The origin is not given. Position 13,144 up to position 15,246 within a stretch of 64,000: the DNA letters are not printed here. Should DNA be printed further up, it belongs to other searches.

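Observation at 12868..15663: FHA domain fused through a single TM helix to a ~600-aa coiled-coil region and a C-terminal CAP (PR-1/SCP) domain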

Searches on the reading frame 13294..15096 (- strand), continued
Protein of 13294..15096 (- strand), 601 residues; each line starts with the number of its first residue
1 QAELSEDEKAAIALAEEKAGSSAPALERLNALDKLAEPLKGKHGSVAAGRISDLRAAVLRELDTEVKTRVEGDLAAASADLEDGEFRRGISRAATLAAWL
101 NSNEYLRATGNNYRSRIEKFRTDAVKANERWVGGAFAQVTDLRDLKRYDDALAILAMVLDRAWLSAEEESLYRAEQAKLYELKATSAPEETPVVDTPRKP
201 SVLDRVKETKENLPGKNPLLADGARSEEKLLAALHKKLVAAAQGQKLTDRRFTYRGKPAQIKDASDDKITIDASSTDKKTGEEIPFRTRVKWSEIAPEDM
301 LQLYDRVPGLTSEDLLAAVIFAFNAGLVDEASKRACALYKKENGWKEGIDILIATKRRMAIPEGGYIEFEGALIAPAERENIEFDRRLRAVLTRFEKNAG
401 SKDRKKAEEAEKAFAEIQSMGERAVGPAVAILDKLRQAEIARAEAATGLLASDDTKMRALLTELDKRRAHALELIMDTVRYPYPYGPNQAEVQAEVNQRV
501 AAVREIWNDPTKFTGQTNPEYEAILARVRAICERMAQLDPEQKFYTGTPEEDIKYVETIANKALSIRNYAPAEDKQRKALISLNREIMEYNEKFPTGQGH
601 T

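Call 73: find_related_loci(query=A4, collection=metagenome_contigs, flank=10000)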
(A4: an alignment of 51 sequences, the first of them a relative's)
Query A4 (968 aa) in metagenome_contigs; peptide patterns used: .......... (x = any residue, [..] = any of these).
331 stretches matched a pattern; 288 encode a relative of the query (tblastn E <= 1e-3); the best 80 are kept; 80 distinct loci.
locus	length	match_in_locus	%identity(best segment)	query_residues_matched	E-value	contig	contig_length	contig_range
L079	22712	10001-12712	33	34-968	5e-132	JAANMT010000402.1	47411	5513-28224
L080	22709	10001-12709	33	27-968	7e-131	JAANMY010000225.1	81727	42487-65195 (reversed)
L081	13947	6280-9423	44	5-968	6e-130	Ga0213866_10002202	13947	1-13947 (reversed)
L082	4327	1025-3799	32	13-968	7e-126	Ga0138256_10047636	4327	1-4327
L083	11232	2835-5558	32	27-968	3e-119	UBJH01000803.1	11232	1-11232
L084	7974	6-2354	34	164-968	5e-114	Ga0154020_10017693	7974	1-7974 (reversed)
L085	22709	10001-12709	33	27-968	7e-131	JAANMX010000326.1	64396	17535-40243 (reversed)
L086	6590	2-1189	34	543-954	2e-49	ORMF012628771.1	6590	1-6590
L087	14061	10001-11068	33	569-953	9e-45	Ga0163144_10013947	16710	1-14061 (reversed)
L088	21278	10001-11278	33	515-956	9e-45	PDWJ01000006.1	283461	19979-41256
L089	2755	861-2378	29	446-967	1e-40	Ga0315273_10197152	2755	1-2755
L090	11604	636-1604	34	638-961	7e-40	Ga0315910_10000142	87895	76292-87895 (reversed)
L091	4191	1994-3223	33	533-961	4e-39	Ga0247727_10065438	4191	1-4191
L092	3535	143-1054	35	638-952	4e-39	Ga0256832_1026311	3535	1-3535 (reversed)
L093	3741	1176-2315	30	539-954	5e-38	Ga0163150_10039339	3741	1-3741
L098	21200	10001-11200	30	539-955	2e-36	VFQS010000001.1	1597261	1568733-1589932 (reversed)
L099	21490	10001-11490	34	21-954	2e-36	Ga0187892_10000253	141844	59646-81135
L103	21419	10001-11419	29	464-957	6e-36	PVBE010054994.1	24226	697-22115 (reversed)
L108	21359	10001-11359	31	477-955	3e-37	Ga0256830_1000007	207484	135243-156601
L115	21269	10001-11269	30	515-955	6e-35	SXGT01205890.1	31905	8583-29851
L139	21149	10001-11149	31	554-953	8e-33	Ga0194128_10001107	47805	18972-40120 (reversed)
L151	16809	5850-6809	33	636-953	6e-32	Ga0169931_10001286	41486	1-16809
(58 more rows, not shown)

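Call 77: search_protein_families(library=pfam, proteins=[L108:3273-5477:+, L088:11325-12395:-, L103:13027-14133:+, L151:11825-13021:+, L088:12257-13768:-, L098:12585-13562:-, L139:16188-17216:+, L115:13458-14264:+, L099:6057-8159:+], max_evalue=0.001)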
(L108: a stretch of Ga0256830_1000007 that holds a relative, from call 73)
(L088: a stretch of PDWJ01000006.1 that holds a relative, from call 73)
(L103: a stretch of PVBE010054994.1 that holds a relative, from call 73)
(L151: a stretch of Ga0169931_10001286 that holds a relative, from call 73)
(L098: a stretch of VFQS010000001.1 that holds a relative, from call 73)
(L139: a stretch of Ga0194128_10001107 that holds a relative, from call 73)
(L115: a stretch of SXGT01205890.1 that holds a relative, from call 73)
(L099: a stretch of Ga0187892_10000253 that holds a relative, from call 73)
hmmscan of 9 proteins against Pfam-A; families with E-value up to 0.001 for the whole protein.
L108:3273-5477:+ (735 aa): 8 families
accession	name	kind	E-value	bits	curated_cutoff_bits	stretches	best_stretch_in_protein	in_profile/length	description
PF00580.27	UvrD-helicase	-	2.2e-80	270.7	23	1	8-266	1-269/271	UvrD/REP helicase N-terminal domain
PF13361.12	UvrD_C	-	9.5e-67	226.3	25.6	1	274-619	2-349/350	UvrD-like helicase C-terminal domain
PF13245.12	AAA_19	-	2.1e-22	80.2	25.1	1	12-253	1-134/134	AAA domain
PF13538.12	UvrD_C_2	-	6e-11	42.5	27.4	1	559-615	4-51/52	UvrD-like helicase C-terminal domain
PF01443.25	Viral_helicase1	-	8.5e-08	32.7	21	1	531-615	159-226/228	Viral superfamily 1 RNA helicase core domain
PF13604.12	AAA_30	-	9.2e-07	29.2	27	1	8-121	2-112/191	AAA domain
PF21196.3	PcrA_UvrD_tudor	-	1.9e-06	28.1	23.9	1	686-727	2-44/48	PcrA/UvrD tudor domain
PF13087.12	AAA_12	-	5.9e-05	23.2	27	0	528-614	110-189/195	AAA domain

L088:11325-12395:- (357 aa): 1 family
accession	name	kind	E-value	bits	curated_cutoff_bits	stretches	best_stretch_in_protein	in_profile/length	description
PF03279.18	Lip_A_acyltrans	-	3.3e-43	148.4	22.3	1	53-342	8-295/295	Bacterial lipid A biosynthesis acyltransferase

L103:13027-14133:+ (369 aa): 1 family
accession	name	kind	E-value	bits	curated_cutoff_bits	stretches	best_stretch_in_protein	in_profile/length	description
PF03739.19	LptF_LptG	-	2.6e-33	116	27.9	1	11-361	1-349/353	Lipopolysaccharide export system permease LptF/LptG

L151:11825-13021:+ (399 aa): 1 family
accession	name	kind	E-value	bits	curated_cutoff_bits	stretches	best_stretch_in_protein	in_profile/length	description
PF03739.19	LptF_LptG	-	1.2e-47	163.1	27.9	1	45-394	1-351/353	Lipopolysaccharide export system permease LptF/LptG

L088:12257-13768:- (504 aa): 2 families
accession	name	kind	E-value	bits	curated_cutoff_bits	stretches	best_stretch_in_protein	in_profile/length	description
PF06293.20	Kdo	-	2.7e-17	63.3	21.3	1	98-228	49-195/207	Lipopolysaccharide kinase (Kdo/WaaP) family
PF01636.29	APH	-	1.3e-08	35.3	23.2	1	102-176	32-109/239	Phosphotransferase enzyme family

L098:12585-13562:- (326 aa): 8 families
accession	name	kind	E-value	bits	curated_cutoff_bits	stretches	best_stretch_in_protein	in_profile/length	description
PF03308.22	MeaB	-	2e-97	325.9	23.1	1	20-287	1-268/273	Methylmalonyl Co-A mutase-associated GTPase MeaB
PF13555.12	AAA_29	-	4.2e-07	30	27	1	57-80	27-50/61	P-loop containing region of AAA domain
PF02492.25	cobW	-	1.3e-05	25.3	20.7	1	55-211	3-164/180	CobW/HypB/UreG, nucleotide-binding domain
PF01656.29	CbiA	-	1.4e-05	25.4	25.4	1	62-146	9-54/125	CobQ/CobB/MinD/ParA nucleotide binding domain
PF13401.12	AAA_22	-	0.00047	20.9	27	0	57-111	10-62/130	AAA domain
PF03266.21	NTPase_1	-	0.00055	20.3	23.9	1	54-84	1-31/168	NTPase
PF03029.23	ATP_bind_1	-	0.0008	19.7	27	0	57-93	1-37/240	Conserved hypothetical ATP binding protein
PF02374.21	ArsA_ATPase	-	0.00098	18.9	24.3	0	56-94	5-43/305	Anion-transporting ATPase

L139:16188-17216:+ (343 aa): 0 families

L115:13458-14264:+ (269 aa): 0 families

L099:6057-8159:+ (701 aa): 7 families
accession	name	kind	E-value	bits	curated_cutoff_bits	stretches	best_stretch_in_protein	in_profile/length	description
PF00580.27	UvrD-helicase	-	1.1e-80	271.7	23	1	8-261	1-271/271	UvrD/REP helicase N-terminal domain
PF13361.12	UvrD_C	-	1.5e-61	209.2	25.6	1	267-596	2-345/350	UvrD-like helicase C-terminal domain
PF13245.12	AAA_19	-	1.3e-23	84.1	25.1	1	12-244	1-132/134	AAA domain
PF13538.12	UvrD_C_2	-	2e-10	40.8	27.4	1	540-596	4-51/52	UvrD-like helicase C-terminal domain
PF13604.12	AAA_30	-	1.9e-09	38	27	1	8-72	2-67/191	AAA domain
PF01443.25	Viral_helicase1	-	2.7e-07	31.1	21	0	551-597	179-227/228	Viral superfamily 1 RNA helicase core domain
PF21196.3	PcrA_UvrD_tudor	-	1.2e-05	25.5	23.9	1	654-696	2-44/48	PcrA/UvrD tudor domain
